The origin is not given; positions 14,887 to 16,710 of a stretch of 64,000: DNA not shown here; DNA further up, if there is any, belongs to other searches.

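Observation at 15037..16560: Uncharacterised secreted protein family present as three paralogs (15037..16560, 42332..44089, 59929..61677)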

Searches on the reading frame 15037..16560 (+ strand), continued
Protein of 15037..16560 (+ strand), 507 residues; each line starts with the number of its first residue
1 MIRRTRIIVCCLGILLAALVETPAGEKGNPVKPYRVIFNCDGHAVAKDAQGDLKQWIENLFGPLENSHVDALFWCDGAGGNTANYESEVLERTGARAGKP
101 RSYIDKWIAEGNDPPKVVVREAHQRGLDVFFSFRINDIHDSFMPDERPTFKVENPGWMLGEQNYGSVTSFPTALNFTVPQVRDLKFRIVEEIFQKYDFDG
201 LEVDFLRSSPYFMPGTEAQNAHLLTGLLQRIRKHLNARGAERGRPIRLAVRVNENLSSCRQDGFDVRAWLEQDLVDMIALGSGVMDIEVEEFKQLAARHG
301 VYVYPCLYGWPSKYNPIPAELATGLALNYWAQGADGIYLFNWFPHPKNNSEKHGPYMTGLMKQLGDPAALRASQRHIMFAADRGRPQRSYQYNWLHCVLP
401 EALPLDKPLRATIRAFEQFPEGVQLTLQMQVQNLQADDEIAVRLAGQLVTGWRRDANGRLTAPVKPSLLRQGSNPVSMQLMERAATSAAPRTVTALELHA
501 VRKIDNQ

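Call 29: search_solved_structures(query=A3, max_evalue=0.01, show_alignments=1)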
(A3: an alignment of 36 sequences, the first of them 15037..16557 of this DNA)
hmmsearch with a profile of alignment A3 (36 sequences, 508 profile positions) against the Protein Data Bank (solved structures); distinct sequences matched with E-value up to 0.01: 3.
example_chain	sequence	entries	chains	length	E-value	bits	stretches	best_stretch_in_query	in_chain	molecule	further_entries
6rzd_A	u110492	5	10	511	8.1e-31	110.4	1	112-378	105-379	exosialidase from uncultured bacterium pG7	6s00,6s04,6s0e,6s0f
5oq2_A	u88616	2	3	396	5.5e-05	25.2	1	111-218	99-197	Cwp19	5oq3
5gzu_A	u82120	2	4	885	0.0068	18.3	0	181-254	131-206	Chitinase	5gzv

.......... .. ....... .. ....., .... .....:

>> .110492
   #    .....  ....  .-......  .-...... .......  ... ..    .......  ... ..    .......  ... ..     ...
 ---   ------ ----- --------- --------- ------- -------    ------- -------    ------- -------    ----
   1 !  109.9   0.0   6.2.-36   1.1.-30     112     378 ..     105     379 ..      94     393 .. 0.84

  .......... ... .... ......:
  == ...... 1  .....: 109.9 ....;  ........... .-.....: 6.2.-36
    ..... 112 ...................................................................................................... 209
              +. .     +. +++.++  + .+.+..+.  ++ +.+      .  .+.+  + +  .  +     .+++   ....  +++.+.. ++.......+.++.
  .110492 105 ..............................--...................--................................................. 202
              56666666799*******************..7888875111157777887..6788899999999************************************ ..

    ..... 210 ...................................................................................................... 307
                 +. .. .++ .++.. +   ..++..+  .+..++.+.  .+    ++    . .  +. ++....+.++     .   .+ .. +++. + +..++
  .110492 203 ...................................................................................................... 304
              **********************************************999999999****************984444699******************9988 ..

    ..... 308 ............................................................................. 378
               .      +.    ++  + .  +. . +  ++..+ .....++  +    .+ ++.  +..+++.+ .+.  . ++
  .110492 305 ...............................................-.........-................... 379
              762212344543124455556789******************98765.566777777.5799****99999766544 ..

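Call 43: find_encoding_contigs(protein=P0098, flank=3000, max_places=4)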
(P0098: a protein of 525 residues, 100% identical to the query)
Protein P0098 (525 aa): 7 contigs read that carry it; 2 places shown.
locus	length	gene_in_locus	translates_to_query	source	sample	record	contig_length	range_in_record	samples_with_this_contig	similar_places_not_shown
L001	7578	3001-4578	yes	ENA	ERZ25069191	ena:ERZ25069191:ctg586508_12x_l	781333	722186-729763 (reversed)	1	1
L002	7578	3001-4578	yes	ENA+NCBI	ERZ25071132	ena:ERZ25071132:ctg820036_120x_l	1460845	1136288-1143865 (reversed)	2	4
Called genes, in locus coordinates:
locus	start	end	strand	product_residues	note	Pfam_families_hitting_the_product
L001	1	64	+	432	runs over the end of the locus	PF02012:BNR (faint), PF13088:BNR_2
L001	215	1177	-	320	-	PF00701:DHDPS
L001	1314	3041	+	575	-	PF01522:Polysacc_deac_1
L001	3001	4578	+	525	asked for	PF02638:GHL10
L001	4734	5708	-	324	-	PF01063:Aminotran_4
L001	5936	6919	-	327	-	-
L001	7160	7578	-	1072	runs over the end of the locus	PF13620:CarboxypepD_reg, PF25183:OMP_b-brl_4, PF00593:TonB_dep_Rec_b-barrel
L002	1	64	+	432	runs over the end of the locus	PF02012:BNR (faint), PF13088:BNR_2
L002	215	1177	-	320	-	PF00701:DHDPS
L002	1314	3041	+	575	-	PF01522:Polysacc_deac_1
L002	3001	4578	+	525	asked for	PF02638:GHL10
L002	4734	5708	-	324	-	PF01063:Aminotran_4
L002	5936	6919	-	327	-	-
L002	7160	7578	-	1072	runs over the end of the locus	PF13620:CarboxypepD_reg, PF25183:OMP_b-brl_4, PF00593:TonB_dep_Rec_b-barrel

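Call 58: search_protein_families(library=pfam, proteins=[P0161, P0162, P0179, P0185, P0152], max_evalue=0.0001)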
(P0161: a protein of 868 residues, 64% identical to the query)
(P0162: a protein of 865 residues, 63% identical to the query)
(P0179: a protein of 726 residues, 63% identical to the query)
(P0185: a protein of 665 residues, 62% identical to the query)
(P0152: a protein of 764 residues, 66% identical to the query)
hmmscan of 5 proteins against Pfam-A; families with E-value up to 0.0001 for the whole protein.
P0161 (868 aa): 2 families
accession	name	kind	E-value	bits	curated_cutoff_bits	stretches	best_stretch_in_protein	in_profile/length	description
PF13088.12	BNR_2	-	9.9e-34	117.4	31.4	1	556-840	2-275/277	BNR repeat-like domain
PF02638.21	GHL10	-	1.2e-08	34.9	27.9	1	82-204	46-162/311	Glycosyl hydrolase-like 10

P0162 (865 aa): 2 families
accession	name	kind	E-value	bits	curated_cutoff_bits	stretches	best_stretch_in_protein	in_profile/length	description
PF13088.12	BNR_2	-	2.4e-32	112.8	31.4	1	557-833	2-266/277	BNR repeat-like domain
PF02638.21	GHL10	-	2e-08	34.2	27.9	1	107-208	62-163/311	Glycosyl hydrolase-like 10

P0179 (726 aa): 5 families
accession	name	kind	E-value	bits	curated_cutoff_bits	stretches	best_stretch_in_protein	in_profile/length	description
PF13472.12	Lipase_GDSL_2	-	1e-28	101.5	32.9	1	48-231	2-177/178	GDSL-like Lipase/Acylhydrolase family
PF00657.28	Lipase_GDSL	-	6.9e-21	75.8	23.6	1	45-236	1-207/208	GDSL-like Lipase/Acylhydrolase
PF02638.21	GHL10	-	8.8e-07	28.8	27.9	1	324-428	62-166/311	Glycosyl hydrolase-like 10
PF25182.1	NonGDSL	-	1.6e-06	28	80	1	43-207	28-178/220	Non-GDSL lipase-like family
PF04311.20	DUF459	-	2.6e-05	24.1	27.2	1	44-234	1-191/197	Protein of unknown function (DUF459)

P0185 (665 aa): 3 families
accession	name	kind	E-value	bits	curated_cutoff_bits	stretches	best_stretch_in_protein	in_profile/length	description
PF13088.12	BNR_2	-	6.9e-16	58.9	31.4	1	2-152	138-275/277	BNR repeat-like domain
PF02638.21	GHL10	-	1.9e-07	31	27.9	1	245-369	45-163/311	Glycosyl hydrolase-like 10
PF02012.26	BNR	-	1.3e-06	27.9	27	0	6-16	2-12/12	BNR/Asp-box repeat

P0152 (764 aa): 1 family
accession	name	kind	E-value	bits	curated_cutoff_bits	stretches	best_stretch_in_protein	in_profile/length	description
PF02638.21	GHL10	-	1.6e-07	31.2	27.9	1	94-216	48-164/311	Glycosyl hydrolase-like 10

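Call 61: predict_structure(alignment_id=A3)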
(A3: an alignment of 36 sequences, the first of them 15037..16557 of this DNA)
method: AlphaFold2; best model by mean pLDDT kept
length: 507 residues; sequences in the alignment: 36
mean_pLDDT: 88.7   pTM: 0.88
mean pLDDT of the five models: 88.7, 88.0, 87.4, 83.7, 80.2
residues with pLDDT >= 90: 341; 70-90: 120; 50-70: 34; < 50: 12
segments of 3 or more residues with pLDDT < 50: 20-29
pLDDT, mean of each block of 10 residues (from residue 1): 71 65 40 92 91 95 95 91 93 87 93 98 97 77 75 91 82 92 97 98 85 92 98 98 97 93 95 97 85 95 86 81 94 95 86 87 94 92 68 80 93 90 93 93 96 90 93 95 93 95 67
secondary structure, 60 per line:
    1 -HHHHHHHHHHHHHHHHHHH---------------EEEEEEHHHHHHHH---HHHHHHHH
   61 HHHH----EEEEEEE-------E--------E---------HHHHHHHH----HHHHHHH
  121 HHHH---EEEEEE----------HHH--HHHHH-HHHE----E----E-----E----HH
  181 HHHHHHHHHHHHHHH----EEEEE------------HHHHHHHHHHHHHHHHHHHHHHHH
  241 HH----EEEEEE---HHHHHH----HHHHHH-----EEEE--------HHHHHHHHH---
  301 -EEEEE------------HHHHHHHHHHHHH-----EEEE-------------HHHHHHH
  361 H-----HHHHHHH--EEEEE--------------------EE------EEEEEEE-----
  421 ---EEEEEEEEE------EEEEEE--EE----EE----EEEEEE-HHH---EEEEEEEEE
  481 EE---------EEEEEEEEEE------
elements in order: H2-20 E36-41 H42-49 H53-64 E69-75 H102-109 H114-124 E128-133 H149-153 H179-195 E200-204 H217-242 E247-252 H256-261 H266-271 E277-280 H289-297 E302-306 H319-331 E337-340 H354-361 H367-373 E376-380 E409-415 E424-432 E439-444 E459-464 E472-482 E492-501

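Call 65: fold_search(model_id=the predicted structure, library=pdb)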
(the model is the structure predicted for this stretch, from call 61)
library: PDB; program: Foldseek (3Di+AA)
matches with E <= 10: 1811; with E <= 0.001: 324
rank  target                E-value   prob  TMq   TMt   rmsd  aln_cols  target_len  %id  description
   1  6s00_A                3.0e-34  1.00  0.76  0.78   4.5       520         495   20  Crystal structure of an inverting family GH156 exosialidase from uncultured bacterium pG7 in complex with N-acetylneur (released 2019-11-06)
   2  6s04_B                1.2e-33  1.00  0.76  0.78   4.2       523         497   20  Crystal structure of an inverting family GH156 exosialidase from uncultured bacterium pG7 in complex with N-glycolylne (released 2019-11-06)
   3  6rzd_A                2.0e-33  1.00  0.77  0.78   4.4       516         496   19  Crystal structure of an inverting family GH156 exosialidase from uncultured bacterium pG7 (released 2019-11-06)
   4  5oq2_A                5.6e-13  1.00  0.49  0.67   4.8       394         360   16  Se-SAD structure of the functional region of Cwp19 from Clostridium difficile (released 2017-11-01)
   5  5oq2_B                7.1e-13  1.00  0.43  0.59   5.6       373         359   16  Se-SAD structure of the functional region of Cwp19 from Clostridium difficile (released 2017-11-01)
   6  5oq3                  1.6e-12  1.00  0.48  0.66   5.2       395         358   16  High resolution structure of the functional region of Cwp19 from Clostridium difficile (released 2017-11-01)
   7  5axg_A                2.1e-10  1.00  0.36  0.32  14.8       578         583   10  Crystal structure of thermophilic dextranase from Thermoanaerobacter pseudethanolicus (released 2015-11-11)
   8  5axh_A                2.6e-10  1.00  0.36  0.32  13.5       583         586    9  Crystal structure of thermophilic dextranase from Thermoanaerobacter pseudethanolicus, D312G mutant in complex with is (released 2015-11-11)
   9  4fnr_A                1.3e-09  1.00  0.37  0.28  13.8       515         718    9  Crystal structure of GH36 alpha-galactosidase AgaA from Geobacillus stearothermophilus (released 2012-10-03)
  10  8k1a_A                1.3e-09  1.00  0.36  0.26  12.6       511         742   10  the wild-typed alpha-galactosidase 5 (released 2024-07-17)
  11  2yfn                  1.9e-09  1.00  0.36  0.27  14.6       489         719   10  galactosidase domain of alpha-galactosidase-sucrose kinase, AgaSK (released 2011-09-28)
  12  8dl2_B                2.3e-09  1.00  0.38  0.29  12.5       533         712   13  BoGH13ASus from Bacteroides ovatus bound to acarbose (released 2023-05-24)
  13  6phw_A                3.7e-09  1.00  0.34  0.26  13.4       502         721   12  SpAga D472N structure in complex with melibiose (released 2019-10-02)
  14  6jhp_A                4.7e-09  1.00  0.37  0.28  11.8       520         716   13  Crystal structure of the glycoside hydrolase family 36 alpha-galactosidase from Paecilomyces thermophila (released 2020-05-20)
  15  8dl2_D                5.0e-09  1.00  0.37  0.28  13.1       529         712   12  BoGH13ASus from Bacteroides ovatus bound to acarbose (released 2023-05-24)
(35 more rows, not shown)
